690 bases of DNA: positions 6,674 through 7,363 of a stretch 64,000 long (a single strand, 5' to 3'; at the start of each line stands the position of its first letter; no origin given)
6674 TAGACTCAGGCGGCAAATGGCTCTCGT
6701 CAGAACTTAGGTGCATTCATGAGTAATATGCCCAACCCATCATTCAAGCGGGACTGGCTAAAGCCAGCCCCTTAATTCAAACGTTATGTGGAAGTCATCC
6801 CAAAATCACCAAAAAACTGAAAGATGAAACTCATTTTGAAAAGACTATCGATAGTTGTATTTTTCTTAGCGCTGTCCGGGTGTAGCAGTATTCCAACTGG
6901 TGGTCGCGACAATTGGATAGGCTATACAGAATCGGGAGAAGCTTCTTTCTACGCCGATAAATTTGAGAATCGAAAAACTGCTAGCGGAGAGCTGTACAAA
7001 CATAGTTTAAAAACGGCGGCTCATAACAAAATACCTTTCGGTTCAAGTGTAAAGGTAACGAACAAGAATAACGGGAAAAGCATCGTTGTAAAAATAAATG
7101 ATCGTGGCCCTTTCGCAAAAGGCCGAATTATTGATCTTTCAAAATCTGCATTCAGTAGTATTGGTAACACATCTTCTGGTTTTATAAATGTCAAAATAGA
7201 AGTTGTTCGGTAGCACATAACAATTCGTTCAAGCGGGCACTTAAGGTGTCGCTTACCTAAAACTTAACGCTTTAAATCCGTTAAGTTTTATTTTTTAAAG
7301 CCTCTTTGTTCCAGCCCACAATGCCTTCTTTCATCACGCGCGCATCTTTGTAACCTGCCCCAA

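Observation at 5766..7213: Cassette cargo is non-canonical: two small polytopic membrane proteins and an RlpA-like DPBB lipoprotein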

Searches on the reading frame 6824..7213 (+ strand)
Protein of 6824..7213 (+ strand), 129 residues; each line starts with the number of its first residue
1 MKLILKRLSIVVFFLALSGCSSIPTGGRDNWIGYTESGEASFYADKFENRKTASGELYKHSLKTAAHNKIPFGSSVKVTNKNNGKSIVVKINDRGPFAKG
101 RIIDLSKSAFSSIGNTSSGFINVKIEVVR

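Call 3: search_protein_families(library=pfam, proteins=[window:6824-7213:+], max_evalue=0.1)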
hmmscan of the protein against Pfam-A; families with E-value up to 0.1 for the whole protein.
window:6824-7213:+ (129 aa): 3 families
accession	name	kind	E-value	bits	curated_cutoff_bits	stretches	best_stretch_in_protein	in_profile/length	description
PF03330.24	DPBB_1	-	4.6e-25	88.1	28.8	1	36-125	2-83/83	Lytic transglycolase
PF00967.23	Barwin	-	0.0092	16.4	21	1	37-124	25-109/119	Barwin family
PF15401.11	TAA-Trp-ring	-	0.058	14.3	25.8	1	76-94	1-20/66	Tryptophan-ring motif of head of Trimeric autotransporter adhesin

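Call 4: search_protein_families(library=ncbifam, proteins=[window:6824-7213:+], max_evalue=0.1)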
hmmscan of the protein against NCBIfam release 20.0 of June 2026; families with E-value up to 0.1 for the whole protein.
window:6824-7213:+ (129 aa): 7 families
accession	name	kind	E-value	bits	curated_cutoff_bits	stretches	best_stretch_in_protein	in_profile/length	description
TIGR00413.1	rlpA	subfamily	4.7e-35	121.4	82.15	1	38-128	1-91/208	septal ring lytic transglycosylase RlpA family protein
NF047735.1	MPL36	exception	8.2e-29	101.2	430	1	30-129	86-185/305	RlpA family plasminogen-binding lipoprotein MPL36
NF007953.1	PRK10672.1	equivalog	8.2e-24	84.8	201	1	34-126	76-166/362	endolytic peptidoglycan transglycosylase RlpA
NF041659.1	Papain_Inhib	equivalog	1.3e-08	34.8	150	1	64-122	72-130/130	cysteine/serine endopeptidase inhibitor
NF041144.1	expansin_EXLX1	subfamily_domain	2.5e-07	30.2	100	1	73-128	41-95/194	expansin EXLX1 family cellulose-binding protein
NF058669.1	SCO2207_fam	exception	0.0012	18.7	250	1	64-93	166-195/228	SCO2207 family protein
NF052250.1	PA0061_lipo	subfamily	0.021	14.9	55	1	6-58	2-56/136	PA0061/PA0062 family lipoprotein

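Call 23: search_solved_structures(query=window:6824-7213:+, max_evalue=0.01, show_alignments=3)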
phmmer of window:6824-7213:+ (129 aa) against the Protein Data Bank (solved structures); distinct sequences matched with E-value up to 0.01: 2.
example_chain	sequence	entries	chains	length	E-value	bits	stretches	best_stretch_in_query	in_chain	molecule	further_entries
4avr_A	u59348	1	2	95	3.9e-25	91.7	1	36-127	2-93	PA4485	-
8kea_A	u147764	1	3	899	4.3e-15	59.3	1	37-128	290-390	hub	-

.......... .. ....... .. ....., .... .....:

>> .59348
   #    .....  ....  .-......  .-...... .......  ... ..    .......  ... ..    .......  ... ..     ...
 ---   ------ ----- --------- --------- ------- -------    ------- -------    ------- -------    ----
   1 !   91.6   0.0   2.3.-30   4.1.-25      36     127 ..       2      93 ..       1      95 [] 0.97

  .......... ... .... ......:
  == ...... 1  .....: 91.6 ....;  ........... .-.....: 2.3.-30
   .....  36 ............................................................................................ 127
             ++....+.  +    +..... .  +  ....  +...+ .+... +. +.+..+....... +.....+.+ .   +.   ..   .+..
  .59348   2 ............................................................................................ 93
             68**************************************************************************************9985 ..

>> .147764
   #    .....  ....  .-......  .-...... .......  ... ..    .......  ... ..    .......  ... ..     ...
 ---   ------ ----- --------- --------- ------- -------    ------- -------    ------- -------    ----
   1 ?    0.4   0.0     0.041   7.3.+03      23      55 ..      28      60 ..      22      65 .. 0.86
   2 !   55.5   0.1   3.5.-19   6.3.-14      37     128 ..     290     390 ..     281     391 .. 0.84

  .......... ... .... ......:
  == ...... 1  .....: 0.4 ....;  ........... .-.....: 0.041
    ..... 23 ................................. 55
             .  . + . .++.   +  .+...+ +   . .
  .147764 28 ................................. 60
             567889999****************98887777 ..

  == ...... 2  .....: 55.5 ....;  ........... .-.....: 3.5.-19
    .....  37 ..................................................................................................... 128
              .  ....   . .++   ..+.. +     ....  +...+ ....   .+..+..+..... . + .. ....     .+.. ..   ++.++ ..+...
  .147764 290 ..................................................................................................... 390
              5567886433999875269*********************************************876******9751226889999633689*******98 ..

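Call 50: find_homologous_proteins(query=window:6824-7213:+, max_evalue=1e-10)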
Query window:6824-7213:+ (129 aa): 7925 proteins with E <= 1e-10 among 8000 candidates; the best 120 are listed.
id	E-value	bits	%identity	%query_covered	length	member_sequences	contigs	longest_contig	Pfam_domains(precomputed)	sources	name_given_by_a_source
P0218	1.7e-68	246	89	100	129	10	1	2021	PF03330.25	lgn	-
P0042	8.4e-68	244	95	87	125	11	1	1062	PF03330.25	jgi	-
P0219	7.1e-66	238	86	100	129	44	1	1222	PF03330.25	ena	-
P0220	1.5e-65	237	84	100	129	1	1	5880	PF03330.25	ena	-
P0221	2.9e-65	236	84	100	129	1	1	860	PF03330.25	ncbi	-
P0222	8.5e-65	234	85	100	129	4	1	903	PF03330.25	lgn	-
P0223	8.8e-65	234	86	97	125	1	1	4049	PF03330.25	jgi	jgi:rare lipoprotein A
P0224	1.3e-64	234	86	97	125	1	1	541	PF03330.25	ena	-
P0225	5.5e-64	232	84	100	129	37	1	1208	PF03330.25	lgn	-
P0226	7.6e-64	231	84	100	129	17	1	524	PF03330.25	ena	-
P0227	9.3e-64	231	83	100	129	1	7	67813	PF03330.25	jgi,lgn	jgi:rare lipoprotein A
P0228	1.2e-63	231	86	97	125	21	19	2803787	PF03330.25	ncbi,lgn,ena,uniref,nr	ncbi:septal ring lytic transglycosylase RlpA family protein [Methylotenera mobilis]|uniref:septal ri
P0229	2.5e-63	230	88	87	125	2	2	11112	PF03330.25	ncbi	ncbi:MAG TPA: septal ring lytic transglycosylase RlpA family protein [Methylotenera sp.]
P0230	2.6e-63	230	88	87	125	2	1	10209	PF03330.25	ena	-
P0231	2.8e-63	229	85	97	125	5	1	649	PF03330.25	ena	-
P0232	3.1e-63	229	88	87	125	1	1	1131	PF03330.25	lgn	-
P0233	3.2e-63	229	84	97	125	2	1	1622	PF03330.25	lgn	-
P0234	6.4e-63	228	79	99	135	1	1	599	PF03330.25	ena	-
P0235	1.5e-62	227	88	87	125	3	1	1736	PF03330.25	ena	-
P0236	2.3e-62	226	83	98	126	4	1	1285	PF03330.25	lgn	-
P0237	1.8e-61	224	80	97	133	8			PF03330.25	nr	nr:septal ring lytic transglycosylase RlpA family protein [uncultured Methylotenera sp.]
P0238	2.6e-61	223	78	100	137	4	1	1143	PF03330.25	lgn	-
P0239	2.9e-61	223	84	98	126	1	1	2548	PF03330.25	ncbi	-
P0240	7.5e-60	218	81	91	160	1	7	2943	PF03330.25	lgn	-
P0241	1.8e-59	217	81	91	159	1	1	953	PF03330.25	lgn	-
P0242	1.8e-57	211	73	99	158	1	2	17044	PF03330.25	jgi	jgi:rare lipoprotein A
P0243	1.0e-56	208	73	97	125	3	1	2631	PF03330.25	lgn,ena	-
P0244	2.3e-56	207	73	98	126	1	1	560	PF03330.25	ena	-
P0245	7.4e-56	205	73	97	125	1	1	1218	PF03330.25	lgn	-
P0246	1.5e-55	204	70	99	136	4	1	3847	PF03330.25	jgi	jgi:rare lipoprotein A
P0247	2.1e-55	204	73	100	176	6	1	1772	PF03330.25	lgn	-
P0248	6.1e-55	202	72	96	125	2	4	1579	PF03330.25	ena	-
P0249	6.2e-55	202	74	97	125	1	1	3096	PF03330.25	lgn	-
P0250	8.7e-55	202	76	87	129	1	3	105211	PF03330.25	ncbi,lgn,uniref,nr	ncbi:Rare lipoprotein A [Desulfosarcina cetonica]|uniref:septal ring lytic transglycosylase RlpA fam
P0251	1.2e-54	202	72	93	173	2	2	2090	PF03330.25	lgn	-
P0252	1.2e-54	201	76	87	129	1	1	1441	PF03330.25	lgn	-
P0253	1.4e-54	201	73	100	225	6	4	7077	PF03330.25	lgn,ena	-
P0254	1.5e-54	201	73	100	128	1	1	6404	PF03330.25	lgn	-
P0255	1.5e-54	201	71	100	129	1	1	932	PF03330.25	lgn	-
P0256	2.2e-54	201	71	100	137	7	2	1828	PF03330.25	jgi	jgi:rare lipoprotein A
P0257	3.6e-54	200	68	99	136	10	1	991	PF03330.25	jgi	jgi:rare lipoprotein A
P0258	6.1e-54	199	71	97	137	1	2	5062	PF03330.25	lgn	-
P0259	9.8e-54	199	72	98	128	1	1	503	PF03330.25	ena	-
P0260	1.1e-53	198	71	97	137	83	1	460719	PF03330.25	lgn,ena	-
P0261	3.3e-53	197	74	86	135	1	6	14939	PF03330.25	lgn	-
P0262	4.4e-53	196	69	100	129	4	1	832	PF03330.25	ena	-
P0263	4.5e-53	196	67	100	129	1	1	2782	PF03330.25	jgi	-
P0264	4.6e-53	196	71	95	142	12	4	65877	PF03330.25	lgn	-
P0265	5.4e-53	196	68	100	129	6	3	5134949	PF03330.25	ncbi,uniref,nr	ncbi:septal ring lytic transglycosylase RlpA family protein [Shewanella psychromarinicola]|uniref:En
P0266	6.1e-53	196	71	95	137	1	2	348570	PF03330.25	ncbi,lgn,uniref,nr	ncbi:septal ring lytic transglycosylase RlpA family protein [Shewanella sp. SP1S1-7]|uniref:septal r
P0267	6.3e-53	196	70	100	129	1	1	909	PF03330.25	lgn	-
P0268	7.5e-53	196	75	91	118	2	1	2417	PF03330.25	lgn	-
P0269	1.1e-52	195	71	95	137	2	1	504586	PF03330.25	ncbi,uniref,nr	ncbi:septal ring lytic transglycosylase RlpA family protein [Shewanella sp. SP1S2-4]|uniref:septal r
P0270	1.3e-52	195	68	99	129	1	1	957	PF03330.25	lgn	-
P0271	1.4e-52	195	71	99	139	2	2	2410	PF03330.25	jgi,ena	-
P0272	1.5e-52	195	71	100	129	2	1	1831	PF03330.25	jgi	jgi:rare lipoprotein A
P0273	2.0e-52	194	68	100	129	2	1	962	PF03330.25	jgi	jgi:rare lipoprotein A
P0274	2.1e-52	194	69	98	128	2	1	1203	PF03330.25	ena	-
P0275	2.9e-52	194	73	92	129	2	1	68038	PF03330.25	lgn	-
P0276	3.6e-52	194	74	89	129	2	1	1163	PF03330.25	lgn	-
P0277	3.6e-52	194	68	100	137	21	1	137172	PF03330.25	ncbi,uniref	ncbi:septal ring lytic transglycosylase RlpA family protein [Shewanella glacialipiscicola]|uniref:se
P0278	4.3e-52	193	70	95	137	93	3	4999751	PF03330.25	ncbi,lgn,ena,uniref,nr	ncbi:RlpA-like protein precursor [Shewanella baltica]|uniref:septal ring lytic transglycosylase RlpA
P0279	4.5e-52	193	68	100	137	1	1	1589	PF03330.25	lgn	-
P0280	6.0e-52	193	68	100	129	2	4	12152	PF03330.25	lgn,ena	-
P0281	6.7e-52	193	67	100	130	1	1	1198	PF03330.25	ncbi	-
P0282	8.8e-52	192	66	100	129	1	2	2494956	PF03330.25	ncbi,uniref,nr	ncbi:septal ring lytic transglycosylase RlpA family protein [Marinobacter sp. M216]|uniref:Endolytic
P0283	9.3e-52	192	70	95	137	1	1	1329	PF03330.25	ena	-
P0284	9.4e-52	192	67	100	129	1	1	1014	PF03330.25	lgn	-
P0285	1.2e-51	192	69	98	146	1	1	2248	PF03330.25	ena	-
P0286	1.3e-51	192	66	100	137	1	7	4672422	PF03330.25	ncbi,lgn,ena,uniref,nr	ncbi:septal ring lytic transglycosylase RlpA family protein [Shewanella sp. JNE10-2]|uniref:septal r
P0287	1.5e-51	191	71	95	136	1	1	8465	PF03330.25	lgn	-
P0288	1.6e-51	191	67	100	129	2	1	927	PF03330.25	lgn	-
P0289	1.6e-51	191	70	100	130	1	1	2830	PF03330.25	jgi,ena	-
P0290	2.6e-51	191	72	92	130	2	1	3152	PF03330.25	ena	-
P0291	3.4e-51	190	67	100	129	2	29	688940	PF03330.25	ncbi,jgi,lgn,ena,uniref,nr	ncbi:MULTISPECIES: septal ring lytic transglycosylase RlpA family protein [Marinobacter]|uniref:Endo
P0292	4.5e-51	190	70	97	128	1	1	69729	PF03330.25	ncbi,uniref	ncbi:septal ring lytic transglycosylase RlpA family protein [Marinobacter sp.]|uniref:septal ring ly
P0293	4.9e-51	190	70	100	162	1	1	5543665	PF03330.25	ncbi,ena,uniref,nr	ncbi:septal ring lytic transglycosylase RlpA family protein [uncultured Desulfobacter sp.]|uniref:se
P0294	9.3e-51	189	68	95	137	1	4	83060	PF03330.25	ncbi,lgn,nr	ncbi:rare lipoprotein A [Shewanella putrefaciens]|nr:rare lipoprotein A [Shewanella putrefaciens]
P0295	9.5e-51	189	74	87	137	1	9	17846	PF03330.25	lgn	-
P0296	1.1e-50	189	69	95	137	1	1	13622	PF03330.25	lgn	-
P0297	1.4e-50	188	66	100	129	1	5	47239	PF03330.25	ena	-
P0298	1.4e-50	188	64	100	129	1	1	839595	PF03330.25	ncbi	-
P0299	1.7e-50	188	67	100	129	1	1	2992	PF03330.25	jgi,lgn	-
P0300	1.8e-50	188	68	95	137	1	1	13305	PF03330.25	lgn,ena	-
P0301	1.8e-50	188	65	100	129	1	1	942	PF03330.25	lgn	-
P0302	1.9e-50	188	68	99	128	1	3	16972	PF03330.25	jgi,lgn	jgi:rare lipoprotein A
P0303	2.0e-50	188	67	100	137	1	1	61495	PF03330.25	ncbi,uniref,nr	ncbi:septal ring lytic transglycosylase RlpA family protein [Shewanella profunda]|uniref:septal ring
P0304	2.3e-50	188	66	100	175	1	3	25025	PF03330.25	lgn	-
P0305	2.7e-50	187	70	98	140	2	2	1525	PF03330.25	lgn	-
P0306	2.9e-50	187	65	100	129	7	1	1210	PF03330.25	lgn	-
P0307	2.9e-50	187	66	100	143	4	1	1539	PF03330.25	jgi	jgi:rare lipoprotein A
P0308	2.9e-50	187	70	86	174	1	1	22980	PF03330.25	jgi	-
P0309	3.0e-50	187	71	100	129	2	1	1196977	PF03330.25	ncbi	ncbi:MAG: septal ring lytic transglycosylase RlpA family protein [Syntrophotaleaceae bacterium]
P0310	5.4e-50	187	65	100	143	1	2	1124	PF03330.25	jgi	jgi:rare lipoprotein A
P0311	5.6e-50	186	65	100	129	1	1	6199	PF03330.25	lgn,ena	-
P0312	5.8e-50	186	69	100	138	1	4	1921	PF03330.25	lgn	-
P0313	6.1e-50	186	75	86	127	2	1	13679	PF03330.25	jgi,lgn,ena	-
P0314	6.2e-50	186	67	100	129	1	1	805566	PF03330.25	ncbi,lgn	ncbi:MAG: septal ring lytic transglycosylase RlpA family protein [Pedobacter sp.]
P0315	9.7e-50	186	64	100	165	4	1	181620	PF03330.25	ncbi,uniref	ncbi:septal ring lytic transglycosylase RlpA family protein [Halopseudomonas pelagia]|uniref:septal 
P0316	1.1e-49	186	70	92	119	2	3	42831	PF03330.25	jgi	jgi:rare lipoprotein A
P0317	1.5e-49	185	66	99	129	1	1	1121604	PF03330.25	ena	-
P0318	1.6e-49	185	72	88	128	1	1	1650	PF03330.25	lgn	-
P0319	1.6e-49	185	65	100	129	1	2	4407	PF03330.25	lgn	-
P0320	1.6e-49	185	65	100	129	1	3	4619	PF03330.25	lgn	-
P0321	2.0e-49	185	67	100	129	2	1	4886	PF03330.25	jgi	jgi:rare lipoprotein A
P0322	2.1e-49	185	66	97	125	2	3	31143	PF03330.25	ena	-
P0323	2.2e-49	185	71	86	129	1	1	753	PF03330.25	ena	-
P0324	2.4e-49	184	66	98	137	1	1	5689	PF03330.25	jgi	-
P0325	2.4e-49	184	68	98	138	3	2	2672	PF03330.25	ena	-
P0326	2.5e-49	184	65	100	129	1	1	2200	PF03330.25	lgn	-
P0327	3.6e-49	184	67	100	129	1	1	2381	PF03330.25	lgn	-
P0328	3.7e-49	184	72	86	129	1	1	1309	PF03330.25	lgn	-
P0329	4.0e-49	184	66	99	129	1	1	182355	PF03330.25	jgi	jgi:rare lipoprotein A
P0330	4.1e-49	184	67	99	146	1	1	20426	PF03330.25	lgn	-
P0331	4.1e-49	184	71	86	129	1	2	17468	PF03330.25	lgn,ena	-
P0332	4.3e-49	184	64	97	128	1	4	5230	PF03330.25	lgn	-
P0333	4.3e-49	184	69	100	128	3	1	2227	PF03330.25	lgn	-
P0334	4.5e-49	184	66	99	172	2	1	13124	PF03330.25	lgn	-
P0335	4.6e-49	184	67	98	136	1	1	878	PF03330.25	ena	-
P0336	5.7e-49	183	71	86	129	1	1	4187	PF03330.25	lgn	-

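Call 51: find_encoding_contigs(protein=P0228, flank=7000, max_places=6)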
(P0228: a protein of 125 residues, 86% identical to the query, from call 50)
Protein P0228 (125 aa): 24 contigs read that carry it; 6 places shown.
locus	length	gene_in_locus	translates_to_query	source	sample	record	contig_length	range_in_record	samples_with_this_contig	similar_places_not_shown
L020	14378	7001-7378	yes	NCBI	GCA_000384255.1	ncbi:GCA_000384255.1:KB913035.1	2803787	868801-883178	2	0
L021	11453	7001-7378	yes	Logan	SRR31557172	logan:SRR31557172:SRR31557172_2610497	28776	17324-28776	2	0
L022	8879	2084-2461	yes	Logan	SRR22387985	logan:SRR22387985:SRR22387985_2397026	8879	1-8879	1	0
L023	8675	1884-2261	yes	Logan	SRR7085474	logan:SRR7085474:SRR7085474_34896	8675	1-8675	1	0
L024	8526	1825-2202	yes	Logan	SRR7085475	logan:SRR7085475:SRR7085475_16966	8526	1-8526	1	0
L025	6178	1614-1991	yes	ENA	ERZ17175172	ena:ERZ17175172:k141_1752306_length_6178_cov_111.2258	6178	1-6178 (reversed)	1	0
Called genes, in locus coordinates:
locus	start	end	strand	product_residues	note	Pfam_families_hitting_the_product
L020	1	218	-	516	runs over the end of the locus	PF03109:ABC1, PF27536:UbiB_helical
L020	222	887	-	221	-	PF02036:SCP2 (weak)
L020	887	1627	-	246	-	PF01209:Ubie_methyltran, PF13489:Methyltransf_23, PF07021:MetW (weak), PF13847:Methyltransf_31, PF08241:Methyltransf_11, PF08242:Methyltransf_12, PF13649:Methyltransf_25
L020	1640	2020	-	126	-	PF06155:GBBH-like_N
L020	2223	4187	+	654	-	PF00009:GTP_EFTU (faint), PF00350:Dynamin_N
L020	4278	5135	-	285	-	PF00140:Sigma70_r1_2, PF04542:Sigma70_r2, PF04545:Sigma70_r4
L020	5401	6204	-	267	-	PF01925:TauE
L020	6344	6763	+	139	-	PF00376:MerR, PF13411:MerR_1, PF09278:MerR-DNA-bind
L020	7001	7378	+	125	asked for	PF03330:DPBB_1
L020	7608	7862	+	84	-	-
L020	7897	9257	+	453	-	PF13518:HTH_28 (weak), PF13551:HTH_29 (faint), PF13518:HTH_28 (weak), PF13276:HTH_21, PF00665:rve, PF13683:rve_3, PF13333:rve_2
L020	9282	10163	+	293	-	PF07642:BBP2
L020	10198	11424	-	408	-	PF00872:Transposase_mut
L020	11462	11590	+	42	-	-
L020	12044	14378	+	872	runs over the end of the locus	PF00672:HAMP (faint), PF18575:HAMP_N3, PF18947:HAMP_2, PF00015:MCPsignal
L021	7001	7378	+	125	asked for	PF03330:DPBB_1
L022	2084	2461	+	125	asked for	PF03330:DPBB_1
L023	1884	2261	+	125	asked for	PF03330:DPBB_1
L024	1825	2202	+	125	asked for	PF03330:DPBB_1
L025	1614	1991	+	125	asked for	PF03330:DPBB_1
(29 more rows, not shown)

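Call 58: search_protein_families(library=padloc, proteins=[window:6824-7213:+], max_evalue=1)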
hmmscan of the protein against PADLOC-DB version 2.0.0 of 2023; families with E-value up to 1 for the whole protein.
window:6824-7213:+ (129 aa): 0 families

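Call 59: search_protein_families(library=phrogs, proteins=[window:6824-7213:+], max_evalue=0.1)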
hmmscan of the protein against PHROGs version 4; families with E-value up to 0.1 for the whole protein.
window:6824-7213:+ (129 aa): 3 families
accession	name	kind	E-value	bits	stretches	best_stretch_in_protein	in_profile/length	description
phrog_7930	-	other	8.6e-34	117.7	1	35-128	287-387/896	lipoprotein precursor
phrog_28106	-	unknown function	1.1e-27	98.2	1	34-128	99-193/290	-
phrog_6631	-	unknown function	0.0017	18.9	1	50-115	174-239/251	-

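Call 61: find_related_loci(query=window:6824-7213:+, collection=genome_contigs, flank=5000)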
Query window:6824-7213:+ (129 aa) in genome_contigs; peptide patterns used: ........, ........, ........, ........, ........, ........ (x = any residue, [..] = any of these).
600 stretches matched a pattern (row limit reached: there are more); 465 encode a relative of the query (tblastn E <= 1e-3); the best 80 are kept; 80 distinct loci.
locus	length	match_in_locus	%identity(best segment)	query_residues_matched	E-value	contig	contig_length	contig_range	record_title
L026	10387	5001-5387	84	1-129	1e-64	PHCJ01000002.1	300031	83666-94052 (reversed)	MAG: Betaproteobacteria bacterium HGW-Betaproteobacteria-22 08E140C01_10kDa_scaffold_51, whole genome shotgun sequence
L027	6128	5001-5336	88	18-129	5e-64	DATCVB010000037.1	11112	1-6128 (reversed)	MAG TPA_asm: Methylotenera sp. isolate SMAG_U7374 k141_114354, whole genome shotgun sequence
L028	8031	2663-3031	69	7-129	7e-58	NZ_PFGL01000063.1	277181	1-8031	MAG: Shewanella sp. CG12_big_fil_rev_8_21_14_0_65_47_15 CG12_8_21_14_0.65_scaffold_56_c, whole genome shotgun sequence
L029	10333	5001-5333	77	19-129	8e-57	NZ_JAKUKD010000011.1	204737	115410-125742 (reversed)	Shewanella sp. KJ2020 id=11, whole genome shotgun sequence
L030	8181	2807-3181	70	5-129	3e-56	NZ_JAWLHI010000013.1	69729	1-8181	MAG: Marinobacter sp. isolate 30dZY2.bin.57 NODE_639_length_69729_cov_4.569338, whole genome shotgun sequence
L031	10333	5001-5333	76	19-129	7e-56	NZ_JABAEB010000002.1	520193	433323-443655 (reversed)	Shewanella oncorhynchi strain S-1 Seq2, whole genome shotgun sequence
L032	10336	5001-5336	76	18-129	9e-56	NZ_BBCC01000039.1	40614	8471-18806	Desulfosarcina cetonica JCM 12296, whole genome shotgun sequence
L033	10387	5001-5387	64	1-129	1e-55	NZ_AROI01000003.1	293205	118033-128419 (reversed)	Halopseudomonas pelagia CL-AP6 111.KCCM90073.1_3, whole genome shotgun sequence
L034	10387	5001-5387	64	1-129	1e-52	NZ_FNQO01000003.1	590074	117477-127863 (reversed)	Microbulbifer marinus strain CGMCC 1.10657, whole genome shotgun sequence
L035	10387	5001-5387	60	1-129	7e-50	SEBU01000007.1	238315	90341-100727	MAG: Gammaproteobacteria bacterium isolate PMG_192 scaffold_222, whole genome shotgun sequence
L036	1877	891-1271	61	3-129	5e-48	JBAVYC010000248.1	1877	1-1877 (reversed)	MAG: Desulfobacterales bacterium isolate MFD03804_ilm_asm_bin1 k127_299273, whole genome shotgun sequence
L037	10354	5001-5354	61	10-128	4e-46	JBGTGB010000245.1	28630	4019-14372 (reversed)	MAG: Haliea sp. isolate JTS-RE205 k141_8673424, whole genome shotgun sequence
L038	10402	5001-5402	58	1-129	1e-45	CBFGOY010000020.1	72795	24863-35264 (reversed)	MAG TPA_asm: uncultured Cellvibrionaceae bacterium isolate SRR14536362_concoct_38 genome assembly, contig: ERZ27321111.1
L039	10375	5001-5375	60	5-129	5e-45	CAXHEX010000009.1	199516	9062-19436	MAG TPA_asm: uncultured Ketobacter sp. isolate SRR12480122_binner12_Refined_15 genome assembly, contig: ERZ4874374.9, wh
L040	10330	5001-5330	63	19-128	3e-45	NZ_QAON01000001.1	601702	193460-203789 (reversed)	Agitococcus lubricus strain DSM 5822 Ga0183448_101, whole genome shotgun sequence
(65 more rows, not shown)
